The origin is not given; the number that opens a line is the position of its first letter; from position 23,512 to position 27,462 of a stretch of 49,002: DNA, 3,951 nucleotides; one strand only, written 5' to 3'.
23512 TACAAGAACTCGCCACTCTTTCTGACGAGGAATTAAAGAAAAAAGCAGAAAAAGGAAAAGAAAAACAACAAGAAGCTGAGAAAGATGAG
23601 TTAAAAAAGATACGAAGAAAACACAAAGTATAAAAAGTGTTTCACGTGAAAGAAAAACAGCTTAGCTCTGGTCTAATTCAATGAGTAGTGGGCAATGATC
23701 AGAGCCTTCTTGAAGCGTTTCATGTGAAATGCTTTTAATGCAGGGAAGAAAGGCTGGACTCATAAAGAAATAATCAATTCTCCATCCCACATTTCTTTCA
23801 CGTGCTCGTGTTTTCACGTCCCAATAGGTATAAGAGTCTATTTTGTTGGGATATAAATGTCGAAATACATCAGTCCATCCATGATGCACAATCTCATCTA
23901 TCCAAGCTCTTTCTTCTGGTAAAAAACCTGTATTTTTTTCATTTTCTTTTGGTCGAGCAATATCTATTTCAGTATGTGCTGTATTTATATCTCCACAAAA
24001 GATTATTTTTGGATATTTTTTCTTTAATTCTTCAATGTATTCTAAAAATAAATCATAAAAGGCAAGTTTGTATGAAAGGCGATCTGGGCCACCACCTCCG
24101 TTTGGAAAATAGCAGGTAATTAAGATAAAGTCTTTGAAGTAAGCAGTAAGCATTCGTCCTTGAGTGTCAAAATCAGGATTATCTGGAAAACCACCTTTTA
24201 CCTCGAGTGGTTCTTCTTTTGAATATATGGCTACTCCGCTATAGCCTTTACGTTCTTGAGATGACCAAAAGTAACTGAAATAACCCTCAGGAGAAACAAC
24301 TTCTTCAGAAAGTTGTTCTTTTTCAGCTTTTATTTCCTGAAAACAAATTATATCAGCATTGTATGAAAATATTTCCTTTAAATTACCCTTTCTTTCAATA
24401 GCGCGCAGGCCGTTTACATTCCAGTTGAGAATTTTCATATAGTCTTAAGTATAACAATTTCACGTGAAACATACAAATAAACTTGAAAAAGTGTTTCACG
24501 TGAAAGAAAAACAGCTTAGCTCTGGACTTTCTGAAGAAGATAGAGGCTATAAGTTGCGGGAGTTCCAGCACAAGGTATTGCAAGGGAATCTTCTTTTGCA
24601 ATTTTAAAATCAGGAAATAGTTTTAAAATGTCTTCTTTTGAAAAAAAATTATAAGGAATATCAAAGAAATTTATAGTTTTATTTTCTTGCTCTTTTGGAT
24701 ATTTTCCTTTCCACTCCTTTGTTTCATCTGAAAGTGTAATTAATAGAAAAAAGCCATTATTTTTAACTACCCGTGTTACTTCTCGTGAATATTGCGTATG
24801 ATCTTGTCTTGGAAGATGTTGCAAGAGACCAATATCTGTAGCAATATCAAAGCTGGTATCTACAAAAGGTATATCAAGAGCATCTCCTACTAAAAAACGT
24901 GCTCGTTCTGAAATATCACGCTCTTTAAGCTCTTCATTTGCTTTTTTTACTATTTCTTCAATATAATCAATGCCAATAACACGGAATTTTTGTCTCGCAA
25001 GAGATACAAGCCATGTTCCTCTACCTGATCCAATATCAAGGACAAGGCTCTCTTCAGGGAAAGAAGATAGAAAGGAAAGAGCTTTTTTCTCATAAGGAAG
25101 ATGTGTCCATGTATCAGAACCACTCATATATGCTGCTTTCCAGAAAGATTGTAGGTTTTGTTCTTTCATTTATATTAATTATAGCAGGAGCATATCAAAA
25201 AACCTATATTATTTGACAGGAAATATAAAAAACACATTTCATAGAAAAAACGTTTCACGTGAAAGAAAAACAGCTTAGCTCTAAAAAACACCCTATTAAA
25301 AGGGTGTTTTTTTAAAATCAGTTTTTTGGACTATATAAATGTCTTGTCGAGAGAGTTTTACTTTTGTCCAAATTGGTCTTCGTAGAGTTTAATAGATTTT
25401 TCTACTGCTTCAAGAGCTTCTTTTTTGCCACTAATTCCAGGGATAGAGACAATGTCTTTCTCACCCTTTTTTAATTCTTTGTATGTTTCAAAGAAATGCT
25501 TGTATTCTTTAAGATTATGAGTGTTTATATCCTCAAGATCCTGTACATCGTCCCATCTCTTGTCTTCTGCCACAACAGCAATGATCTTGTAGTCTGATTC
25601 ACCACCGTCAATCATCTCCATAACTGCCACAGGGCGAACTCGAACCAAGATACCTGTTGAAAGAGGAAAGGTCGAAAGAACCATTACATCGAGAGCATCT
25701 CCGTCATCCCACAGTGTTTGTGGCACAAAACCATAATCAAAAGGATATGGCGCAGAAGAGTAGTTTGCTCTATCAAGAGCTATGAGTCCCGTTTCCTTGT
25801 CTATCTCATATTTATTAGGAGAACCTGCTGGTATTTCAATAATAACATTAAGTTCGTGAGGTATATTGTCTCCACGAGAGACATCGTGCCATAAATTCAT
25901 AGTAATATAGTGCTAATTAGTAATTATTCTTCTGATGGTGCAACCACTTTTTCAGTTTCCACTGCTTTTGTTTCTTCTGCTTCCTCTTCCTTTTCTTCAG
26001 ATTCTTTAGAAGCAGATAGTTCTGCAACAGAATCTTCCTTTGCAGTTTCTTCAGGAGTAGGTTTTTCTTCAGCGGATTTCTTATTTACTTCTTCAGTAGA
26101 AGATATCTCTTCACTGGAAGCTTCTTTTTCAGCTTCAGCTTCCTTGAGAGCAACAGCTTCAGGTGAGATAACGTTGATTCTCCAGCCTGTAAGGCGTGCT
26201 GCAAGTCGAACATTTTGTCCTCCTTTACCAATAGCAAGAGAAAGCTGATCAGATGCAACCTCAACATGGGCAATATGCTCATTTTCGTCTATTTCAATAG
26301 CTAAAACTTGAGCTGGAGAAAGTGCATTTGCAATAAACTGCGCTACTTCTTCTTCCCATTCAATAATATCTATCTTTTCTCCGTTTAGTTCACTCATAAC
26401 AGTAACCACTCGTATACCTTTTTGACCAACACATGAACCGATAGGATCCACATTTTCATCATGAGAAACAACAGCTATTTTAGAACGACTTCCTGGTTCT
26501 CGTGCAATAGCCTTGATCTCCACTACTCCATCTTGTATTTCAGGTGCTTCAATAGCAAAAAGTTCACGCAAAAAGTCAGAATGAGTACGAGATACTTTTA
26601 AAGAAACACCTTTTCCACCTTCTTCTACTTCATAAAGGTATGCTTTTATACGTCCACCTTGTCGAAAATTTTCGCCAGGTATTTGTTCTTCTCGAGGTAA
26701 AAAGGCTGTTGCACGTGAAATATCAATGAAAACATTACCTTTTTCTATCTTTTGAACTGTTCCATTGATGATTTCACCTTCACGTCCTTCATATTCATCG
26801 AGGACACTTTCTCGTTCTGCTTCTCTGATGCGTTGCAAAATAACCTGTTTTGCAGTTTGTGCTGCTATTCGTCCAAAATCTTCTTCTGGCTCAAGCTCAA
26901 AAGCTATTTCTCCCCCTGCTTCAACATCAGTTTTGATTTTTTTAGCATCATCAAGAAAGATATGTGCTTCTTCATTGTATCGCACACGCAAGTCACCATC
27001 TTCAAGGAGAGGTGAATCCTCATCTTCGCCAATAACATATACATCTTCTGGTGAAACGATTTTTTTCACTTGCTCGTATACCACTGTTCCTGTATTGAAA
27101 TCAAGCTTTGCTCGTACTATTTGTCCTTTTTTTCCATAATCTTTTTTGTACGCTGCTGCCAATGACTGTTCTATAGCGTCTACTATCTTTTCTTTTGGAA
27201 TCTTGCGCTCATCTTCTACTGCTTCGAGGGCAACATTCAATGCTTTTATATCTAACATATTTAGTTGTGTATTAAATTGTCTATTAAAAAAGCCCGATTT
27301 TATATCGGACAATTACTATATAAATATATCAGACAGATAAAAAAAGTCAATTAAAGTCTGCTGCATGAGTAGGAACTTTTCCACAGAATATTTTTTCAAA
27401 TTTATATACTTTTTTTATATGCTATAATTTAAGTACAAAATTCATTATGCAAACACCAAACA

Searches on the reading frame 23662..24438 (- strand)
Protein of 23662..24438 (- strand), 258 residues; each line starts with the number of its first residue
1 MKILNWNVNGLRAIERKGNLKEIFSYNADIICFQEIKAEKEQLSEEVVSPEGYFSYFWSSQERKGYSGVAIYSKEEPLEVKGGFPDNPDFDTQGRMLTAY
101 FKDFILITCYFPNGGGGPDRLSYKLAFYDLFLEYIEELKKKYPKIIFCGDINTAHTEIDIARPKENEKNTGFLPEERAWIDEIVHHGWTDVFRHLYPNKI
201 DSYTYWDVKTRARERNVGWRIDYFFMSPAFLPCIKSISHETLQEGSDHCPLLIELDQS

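Call 6: search_protein_families(library=pfam, proteins=[window:23662-24438:-], max_evalue=0.01)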
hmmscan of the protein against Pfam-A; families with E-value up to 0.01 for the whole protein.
window:23662-24438:- (258 aa): 2 families
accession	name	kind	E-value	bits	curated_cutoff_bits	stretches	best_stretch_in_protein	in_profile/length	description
PF03372.29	Exo_endo_phos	-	3e-29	102.7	24.5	1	5-248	2-225/225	Endonuclease/Exonuclease/phosphatase family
PF14529.12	Exo_endo_phos_2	-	0.0066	16.8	27.4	0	108-159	5-47/117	Endonuclease-reverse transcriptase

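Call 50: find_homologous_proteins(query=window:23662-24438:-, max_evalue=1e-40)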
Query window:23662-24438:- (258 aa): 7999 proteins with E <= 1e-40 among 8000 candidates; the best 120 are listed.
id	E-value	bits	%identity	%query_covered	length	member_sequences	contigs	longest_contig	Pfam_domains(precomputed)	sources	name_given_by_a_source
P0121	1.1e-178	610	100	100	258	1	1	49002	PF03372.30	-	-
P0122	1.7e-112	393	65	99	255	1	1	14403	PF03372.30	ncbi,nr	ncbi:MAG: exodeoxyribonuclease III [Candidatus Pacebacteria bacterium]|nr:exodeoxyribonuclease III [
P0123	1.4e-111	390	65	99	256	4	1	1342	PF03372.30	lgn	-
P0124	5.8e-111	388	64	99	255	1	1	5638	PF03372.30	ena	-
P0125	9.0e-111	387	64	99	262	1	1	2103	PF03372.30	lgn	-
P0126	1.7e-110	387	62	99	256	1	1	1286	PF03372.30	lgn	-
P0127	2.0e-110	386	63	99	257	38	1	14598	PF03372.30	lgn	-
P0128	3.6e-110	386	64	97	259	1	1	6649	PF03372.30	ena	-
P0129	4.0e-110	385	64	99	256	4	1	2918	PF03372.30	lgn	-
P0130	5.6e-110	385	64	99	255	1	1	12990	PF03372.30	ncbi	-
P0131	7.5e-110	384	65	98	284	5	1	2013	PF03372.30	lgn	-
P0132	8.9e-110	384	65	99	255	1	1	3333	PF03372.30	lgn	-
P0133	1.5e-109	383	63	99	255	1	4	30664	PF03372.30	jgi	jgi:exodeoxyribonuclease III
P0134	2.0e-109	383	62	99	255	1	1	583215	PF03372.30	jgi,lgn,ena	-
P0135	2.2e-109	383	62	99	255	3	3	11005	PF03372.30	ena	-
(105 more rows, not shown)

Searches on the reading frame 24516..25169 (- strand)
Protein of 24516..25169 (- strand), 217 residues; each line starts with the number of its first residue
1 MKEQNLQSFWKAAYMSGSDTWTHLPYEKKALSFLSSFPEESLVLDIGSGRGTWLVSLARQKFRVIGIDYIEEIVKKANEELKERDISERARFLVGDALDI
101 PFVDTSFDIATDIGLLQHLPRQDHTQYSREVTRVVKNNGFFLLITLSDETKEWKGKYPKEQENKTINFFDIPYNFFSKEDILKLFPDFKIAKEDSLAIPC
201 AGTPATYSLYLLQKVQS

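Call 6: search_protein_families(library=pfam, proteins=[window:24516-25169:-], max_evalue=0.01)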
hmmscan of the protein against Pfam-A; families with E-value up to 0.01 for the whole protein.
window:24516-25169:- (217 aa): 13 families
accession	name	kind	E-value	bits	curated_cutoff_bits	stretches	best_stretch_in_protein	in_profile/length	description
PF13649.12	Methyltransf_25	-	9.3e-21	74.8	27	1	43-139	1-97/97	Methyltransferase domain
PF08241.18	Methyltransf_11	-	5.4e-19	69.1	21.2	1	44-142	1-94/95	Methyltransferase domain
PF13847.12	Methyltransf_31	-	2.9e-18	66.4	27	1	43-155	7-127/145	Methyltransferase domain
PF08242.18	Methyltransf_12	-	4.2e-11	43.9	30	1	44-141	1-98/98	Methyltransferase domain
PF01209.24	Ubie_methyltran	-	7.2e-11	42.3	20.1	1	40-150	48-158/233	ubiE/COQ5 methyltransferase family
PF02353.26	CMAS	-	2.6e-10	40.5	27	1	42-155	65-176/273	Mycolic acid cyclopropane synthetase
PF13489.12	Methyltransf_23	-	8.4e-10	39.1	27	1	31-170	13-146/164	Methyltransferase domain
PF05724.17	TPMT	-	4.1e-09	36.9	26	1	8-183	4-195/218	Thiopurine S-methyltransferase (TPMT)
PF01135.25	PCMT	-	4.2e-07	30.4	20.3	1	29-96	64-132/210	Protein-L-isoaspartate(D-aspartate) O-methyltransferase (PCMT)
PF02390.23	Methyltransf_4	-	7e-06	26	24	1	40-97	2-60/173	Putative methyltransferase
PF01555.25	N6_N4_Mtase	-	0.0002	21.8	26.7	0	35-79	177-221/221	DNA methylase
PF01728.25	FtsJ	-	0.006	17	24.1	1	37-87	19-76/181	FtsJ-like methyltransferase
PF09445.16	Methyltransf_15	-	0.0067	16.5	22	0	42-99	3-60/165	RNA cap guanine-N2 methyltransferase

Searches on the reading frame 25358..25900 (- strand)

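Call 6: search_protein_families(library=pfam, proteins=[window:25358-25900:-], max_evalue=0.01)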
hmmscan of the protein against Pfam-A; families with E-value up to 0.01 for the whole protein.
window:25358-25900:- (180 aa): 1 family
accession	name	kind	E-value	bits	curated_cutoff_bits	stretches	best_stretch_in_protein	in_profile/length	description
PF00719.24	Pyrophosphatase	-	9.2e-54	181.8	23.5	1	19-173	1-152/153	Inorganic pyrophosphatase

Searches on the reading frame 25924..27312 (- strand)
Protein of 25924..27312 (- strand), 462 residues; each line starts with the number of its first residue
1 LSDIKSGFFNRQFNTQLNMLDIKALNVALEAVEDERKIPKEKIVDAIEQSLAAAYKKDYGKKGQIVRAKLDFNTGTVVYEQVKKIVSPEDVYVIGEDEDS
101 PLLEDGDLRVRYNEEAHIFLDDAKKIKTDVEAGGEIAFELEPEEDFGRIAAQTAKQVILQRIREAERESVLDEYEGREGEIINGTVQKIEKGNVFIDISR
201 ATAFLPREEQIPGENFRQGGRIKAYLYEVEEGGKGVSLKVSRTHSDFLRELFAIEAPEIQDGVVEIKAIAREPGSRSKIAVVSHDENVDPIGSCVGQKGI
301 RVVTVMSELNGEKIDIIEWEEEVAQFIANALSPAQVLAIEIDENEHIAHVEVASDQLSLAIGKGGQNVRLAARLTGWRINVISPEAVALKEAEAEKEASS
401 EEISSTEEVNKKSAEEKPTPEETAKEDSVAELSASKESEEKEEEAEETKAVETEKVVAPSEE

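Call 6: search_protein_families(library=pfam, proteins=[window:25924-27312:-], max_evalue=0.01)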
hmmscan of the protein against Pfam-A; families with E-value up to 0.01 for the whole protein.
window:25924-27312:- (462 aa): 6 families
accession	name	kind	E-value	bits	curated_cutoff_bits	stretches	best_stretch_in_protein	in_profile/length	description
PF08529.16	NusA_N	-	1.3e-30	106.5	23.8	1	28-168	5-119/119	NusA N-terminal domain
PF13184.12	KH_5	-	9.5e-28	96.6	27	1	273-341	1-69/69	NusA-like KH domain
PF00575.29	S1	-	6.5e-08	33.3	22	1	177-240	3-73/74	S1 RNA binding domain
PF23095.1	KH_NusA_C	-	9.8e-06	26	34.2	1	349-395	2-48/59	Transcription termination/antitermination protein NusA, KH domain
PF07650.23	KH_2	-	0.00031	20.9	22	1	322-390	1-69/78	KH domain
PF00013.35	KH_1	-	0.0036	17.5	21.5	0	349-385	3-40/66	KH domain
